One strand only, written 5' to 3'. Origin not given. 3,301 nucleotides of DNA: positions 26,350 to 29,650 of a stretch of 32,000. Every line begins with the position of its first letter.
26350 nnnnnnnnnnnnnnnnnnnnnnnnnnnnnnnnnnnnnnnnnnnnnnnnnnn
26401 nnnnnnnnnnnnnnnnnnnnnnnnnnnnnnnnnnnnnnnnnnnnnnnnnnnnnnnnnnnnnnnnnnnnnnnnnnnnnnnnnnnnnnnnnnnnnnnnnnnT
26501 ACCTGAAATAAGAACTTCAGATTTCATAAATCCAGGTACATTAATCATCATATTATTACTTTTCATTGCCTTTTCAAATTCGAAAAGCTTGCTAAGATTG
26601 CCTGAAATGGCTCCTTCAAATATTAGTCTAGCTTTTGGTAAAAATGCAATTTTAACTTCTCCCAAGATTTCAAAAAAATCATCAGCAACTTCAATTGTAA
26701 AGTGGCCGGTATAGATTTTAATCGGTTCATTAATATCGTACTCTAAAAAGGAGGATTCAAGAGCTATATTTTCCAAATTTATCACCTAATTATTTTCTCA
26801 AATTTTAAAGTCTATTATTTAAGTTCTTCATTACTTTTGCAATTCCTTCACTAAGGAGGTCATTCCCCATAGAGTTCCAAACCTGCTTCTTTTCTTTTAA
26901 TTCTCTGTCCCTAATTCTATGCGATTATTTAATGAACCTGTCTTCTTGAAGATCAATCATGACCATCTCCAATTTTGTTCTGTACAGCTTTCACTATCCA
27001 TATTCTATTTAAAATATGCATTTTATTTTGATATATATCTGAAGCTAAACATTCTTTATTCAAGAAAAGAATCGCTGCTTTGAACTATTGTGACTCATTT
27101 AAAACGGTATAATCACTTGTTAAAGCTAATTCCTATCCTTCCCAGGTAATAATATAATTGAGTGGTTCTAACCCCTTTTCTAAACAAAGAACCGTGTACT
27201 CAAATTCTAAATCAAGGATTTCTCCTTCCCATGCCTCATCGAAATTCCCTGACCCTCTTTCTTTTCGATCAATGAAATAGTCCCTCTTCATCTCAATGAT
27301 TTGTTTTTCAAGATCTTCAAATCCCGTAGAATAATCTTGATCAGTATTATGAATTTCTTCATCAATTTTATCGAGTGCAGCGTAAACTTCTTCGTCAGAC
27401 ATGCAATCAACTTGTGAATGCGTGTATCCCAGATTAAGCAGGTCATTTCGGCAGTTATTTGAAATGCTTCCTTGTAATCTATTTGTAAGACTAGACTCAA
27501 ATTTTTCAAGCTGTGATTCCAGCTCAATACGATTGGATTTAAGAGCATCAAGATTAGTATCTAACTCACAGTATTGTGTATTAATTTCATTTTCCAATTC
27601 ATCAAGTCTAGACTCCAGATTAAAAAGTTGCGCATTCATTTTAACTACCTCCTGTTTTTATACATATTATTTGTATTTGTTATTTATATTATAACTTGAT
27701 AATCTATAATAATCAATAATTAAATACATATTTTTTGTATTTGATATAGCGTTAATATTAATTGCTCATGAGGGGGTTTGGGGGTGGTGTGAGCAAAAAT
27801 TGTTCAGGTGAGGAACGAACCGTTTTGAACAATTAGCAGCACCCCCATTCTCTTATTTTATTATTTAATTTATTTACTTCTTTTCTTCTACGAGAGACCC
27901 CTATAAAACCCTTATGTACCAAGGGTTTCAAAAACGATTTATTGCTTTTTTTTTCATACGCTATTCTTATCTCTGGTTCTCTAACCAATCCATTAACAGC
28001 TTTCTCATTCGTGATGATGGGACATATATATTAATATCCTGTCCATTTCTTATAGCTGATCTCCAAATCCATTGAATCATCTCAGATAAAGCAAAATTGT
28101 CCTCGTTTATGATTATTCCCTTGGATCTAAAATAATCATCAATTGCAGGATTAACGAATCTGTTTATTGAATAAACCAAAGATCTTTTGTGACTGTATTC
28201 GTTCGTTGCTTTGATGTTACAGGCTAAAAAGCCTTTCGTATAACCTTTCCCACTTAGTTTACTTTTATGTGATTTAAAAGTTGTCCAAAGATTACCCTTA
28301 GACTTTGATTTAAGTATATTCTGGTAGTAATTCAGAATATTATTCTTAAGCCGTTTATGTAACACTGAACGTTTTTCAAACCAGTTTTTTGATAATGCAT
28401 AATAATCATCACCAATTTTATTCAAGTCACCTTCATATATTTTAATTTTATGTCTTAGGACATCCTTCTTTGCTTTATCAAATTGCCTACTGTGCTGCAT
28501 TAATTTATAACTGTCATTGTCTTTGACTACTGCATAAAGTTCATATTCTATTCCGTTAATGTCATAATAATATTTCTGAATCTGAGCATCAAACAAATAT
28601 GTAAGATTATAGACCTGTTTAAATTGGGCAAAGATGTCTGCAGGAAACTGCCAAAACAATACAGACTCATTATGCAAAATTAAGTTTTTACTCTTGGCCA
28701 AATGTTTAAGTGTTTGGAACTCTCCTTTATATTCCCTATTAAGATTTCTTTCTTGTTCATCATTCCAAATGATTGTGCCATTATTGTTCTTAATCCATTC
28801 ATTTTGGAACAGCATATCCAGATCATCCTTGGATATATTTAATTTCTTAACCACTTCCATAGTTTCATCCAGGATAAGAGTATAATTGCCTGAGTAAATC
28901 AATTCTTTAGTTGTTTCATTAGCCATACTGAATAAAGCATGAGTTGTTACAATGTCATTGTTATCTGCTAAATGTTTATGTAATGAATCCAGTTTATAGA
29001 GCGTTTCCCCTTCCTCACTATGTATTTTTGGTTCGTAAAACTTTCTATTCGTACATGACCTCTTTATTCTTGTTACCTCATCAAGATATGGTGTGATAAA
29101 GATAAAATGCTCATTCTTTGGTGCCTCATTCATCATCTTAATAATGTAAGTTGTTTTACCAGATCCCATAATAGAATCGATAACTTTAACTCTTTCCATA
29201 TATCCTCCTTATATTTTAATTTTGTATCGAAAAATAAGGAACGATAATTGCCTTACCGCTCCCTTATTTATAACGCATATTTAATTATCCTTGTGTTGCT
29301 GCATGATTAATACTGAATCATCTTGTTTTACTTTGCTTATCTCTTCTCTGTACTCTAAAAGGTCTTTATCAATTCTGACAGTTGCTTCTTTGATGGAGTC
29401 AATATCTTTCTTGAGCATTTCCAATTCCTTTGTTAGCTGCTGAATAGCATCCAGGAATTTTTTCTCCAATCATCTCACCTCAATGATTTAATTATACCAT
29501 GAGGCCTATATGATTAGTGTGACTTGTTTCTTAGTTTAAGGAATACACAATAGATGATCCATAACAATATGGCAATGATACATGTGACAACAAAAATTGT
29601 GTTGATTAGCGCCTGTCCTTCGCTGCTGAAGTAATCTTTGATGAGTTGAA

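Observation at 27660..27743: Dispersed 20-bp operator-like repeat (SPBRE) at six promoters, bracketing the yonX promoter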

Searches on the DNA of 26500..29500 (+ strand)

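Call 4: search_dna_similar(query=window:26500-29500:+, collection=phages, mode=near, max_rows=15)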
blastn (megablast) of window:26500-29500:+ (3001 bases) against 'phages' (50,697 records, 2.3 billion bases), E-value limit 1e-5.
Records with a match: 24; places in all: 25; records where one place covers at least 80% of the query: 2.
Best place of each record, by identity: >=99% 2; 95-99% 6; 90-95% 15; 60-80% 1.
By first word of the organism name: Bacillus 24.
By host as written in the record: Bacillus subtilis BEST7003 9; Bacillus subtilis 5; Bacillus subtilis subsp. subtilis str. 168 5; Bacillus subtilis Delta6 3; - 1; Bacillus subtilis str. 168 1.
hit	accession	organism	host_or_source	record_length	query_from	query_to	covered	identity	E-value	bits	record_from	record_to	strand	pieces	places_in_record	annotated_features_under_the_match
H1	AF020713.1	Bacillus phage SPBc2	-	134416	1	3001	100%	100.0%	0e+0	5542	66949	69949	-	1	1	yonV: hypothetical protein | yonX: hypothetical protein | yopA: hypothetical protein | yonU: hypothetical protein | stem_loop (x2)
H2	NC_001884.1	Bacillus phage SPBc2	Bacillus subtilis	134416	1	3001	100%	100.0%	0e+0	5542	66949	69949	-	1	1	yonV: hypothetical protein | yonX: hypothetical protein | yopA: hypothetical protein | yonU: hypothetical protein | stem_loop (x2)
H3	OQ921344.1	Bacillus phage SPbetaL4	Bacillus subtilis BEST7003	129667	1136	3001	62%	97.0%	0e+0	3127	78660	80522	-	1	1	hypothetical protein (x3)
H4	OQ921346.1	Bacillus phage SPbetaL6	Bacillus subtilis BEST7003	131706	522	3001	40%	97.9%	0e+0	2088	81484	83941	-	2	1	hypothetical protein (x3)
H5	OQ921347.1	Bacillus phage SPbetaL7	Bacillus subtilis BEST7003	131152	522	3001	40%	97.9%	0e+0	2088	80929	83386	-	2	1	hypothetical protein (x3)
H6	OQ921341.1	Bacillus phage SPbetaL1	Bacillus subtilis BEST7003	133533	503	1376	29%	97.0%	0e+0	1472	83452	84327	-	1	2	hypothetical protein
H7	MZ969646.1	Bacillus phage BUCT082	Bacillus subtilis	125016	2057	3001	31%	75.3%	2e-110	407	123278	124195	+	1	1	hypothetical protein (x2)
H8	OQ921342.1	Bacillus phage SPbetaL2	Bacillus subtilis BEST7003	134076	1157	3001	21%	93.3%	2e-153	950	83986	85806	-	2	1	hypothetical protein (x2)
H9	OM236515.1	Bacillus phage SPR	Bacillus subtilis BEST7003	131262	1154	3001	19%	95.7%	3e-162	921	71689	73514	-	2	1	hypothetical protein (x2)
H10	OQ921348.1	Bacillus phage SPbetaL8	Bacillus subtilis BEST7003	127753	1156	3001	19%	95.5%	7e-164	913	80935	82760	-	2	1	hypothetical protein (x2)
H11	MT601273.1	Bacillus phage vB_BsuS-Goe12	Bacillus subtilis Delta6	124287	1165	3001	19%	93.5%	1e-165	834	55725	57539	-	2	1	hypothetical: hypothetical protein (x2)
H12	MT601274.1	Bacillus phage vB_BsuS-Goe13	Bacillus subtilis Delta6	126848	1165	3001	19%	93.5%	1e-165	834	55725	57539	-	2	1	hypothetical: hypothetical protein (x2)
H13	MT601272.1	Bacillus phage vB_BsuS-Goe11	Bacillus subtilis Delta6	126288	1165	3001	19%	93.3%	7e-164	828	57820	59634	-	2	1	hypothetical: hypothetical protein (x2)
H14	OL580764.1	Bacillus phage vB_BsuS-Goe14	Bacillus subtilis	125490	1165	3001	19%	93.3%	7e-164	828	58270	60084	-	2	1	hypothetical protein (x2)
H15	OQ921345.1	Bacillus phage SPbetaL5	Bacillus subtilis BEST7003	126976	2819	3001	6%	94.5%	3e-73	283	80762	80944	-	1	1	hypothetical protein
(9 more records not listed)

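Call 44: get_annotated_region(hit=H9, flank=1500)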
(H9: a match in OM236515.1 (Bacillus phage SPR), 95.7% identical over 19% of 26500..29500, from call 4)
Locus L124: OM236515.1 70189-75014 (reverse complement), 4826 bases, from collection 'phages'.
description: Bacillus phage SPR, complete genome.
organism: Bacillus phage SPR (NCBI taxid 10725)
taxonomy: Viruses; Duplodnaviria; Heunggongvirae; Uroviricota; Caudoviricetes; Spbetavirus
host: Bacillus subtilis BEST7003; source: -; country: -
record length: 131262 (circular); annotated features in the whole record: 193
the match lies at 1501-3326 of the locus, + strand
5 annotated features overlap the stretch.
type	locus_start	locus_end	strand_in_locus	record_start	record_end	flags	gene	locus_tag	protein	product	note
CDS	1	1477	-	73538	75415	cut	-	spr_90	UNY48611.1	hypothetical protein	-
CDS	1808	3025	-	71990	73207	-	-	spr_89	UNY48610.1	hypothetical protein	-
CDS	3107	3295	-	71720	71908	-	-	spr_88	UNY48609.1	hypothetical protein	-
CDS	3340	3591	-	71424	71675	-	-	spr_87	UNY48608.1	hypothetical protein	-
CDS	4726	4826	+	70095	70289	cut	-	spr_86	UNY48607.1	hypothetical protein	-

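Call 45: get_annotated_region(hit=H11, flank=1500)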
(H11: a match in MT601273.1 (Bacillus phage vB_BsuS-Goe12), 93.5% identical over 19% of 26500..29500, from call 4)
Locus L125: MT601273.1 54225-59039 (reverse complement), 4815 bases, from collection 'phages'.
description: Bacillus phage vB_BsuS-Goe12, complete genome.
organism: Bacillus phage vB_BsuS-Goe12 (NCBI taxid 2586960)
taxonomy: Viruses; Duplodnaviria; Heunggongvirae; Uroviricota; Caudoviricetes; Spbetavirus
host: Bacillus subtilis Delta6; source: municipal sewage; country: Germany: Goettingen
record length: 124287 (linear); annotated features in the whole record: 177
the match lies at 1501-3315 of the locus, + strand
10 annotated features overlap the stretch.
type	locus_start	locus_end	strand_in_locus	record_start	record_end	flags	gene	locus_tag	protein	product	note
CDS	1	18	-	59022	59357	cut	hypothetical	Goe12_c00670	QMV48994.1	hypothetical protein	-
CDS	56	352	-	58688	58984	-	hypothetical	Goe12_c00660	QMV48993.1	hypothetical protein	-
CDS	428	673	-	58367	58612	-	hypothetical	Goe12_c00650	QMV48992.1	hypothetical protein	-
CDS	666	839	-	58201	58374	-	hypothetical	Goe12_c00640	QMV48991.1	hypothetical protein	-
CDS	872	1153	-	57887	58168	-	hypothetical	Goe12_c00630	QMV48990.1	hypothetical protein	-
CDS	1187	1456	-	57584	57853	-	hypothetical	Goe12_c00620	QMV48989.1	hypothetical protein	-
CDS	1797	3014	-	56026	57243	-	hypothetical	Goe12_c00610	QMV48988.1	hypothetical protein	-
CDS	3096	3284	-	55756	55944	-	hypothetical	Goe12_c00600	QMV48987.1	hypothetical protein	-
CDS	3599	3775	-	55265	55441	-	hypothetical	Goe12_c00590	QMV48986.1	hypothetical protein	-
CDS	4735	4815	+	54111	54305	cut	hypothetical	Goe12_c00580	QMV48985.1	hypothetical protein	-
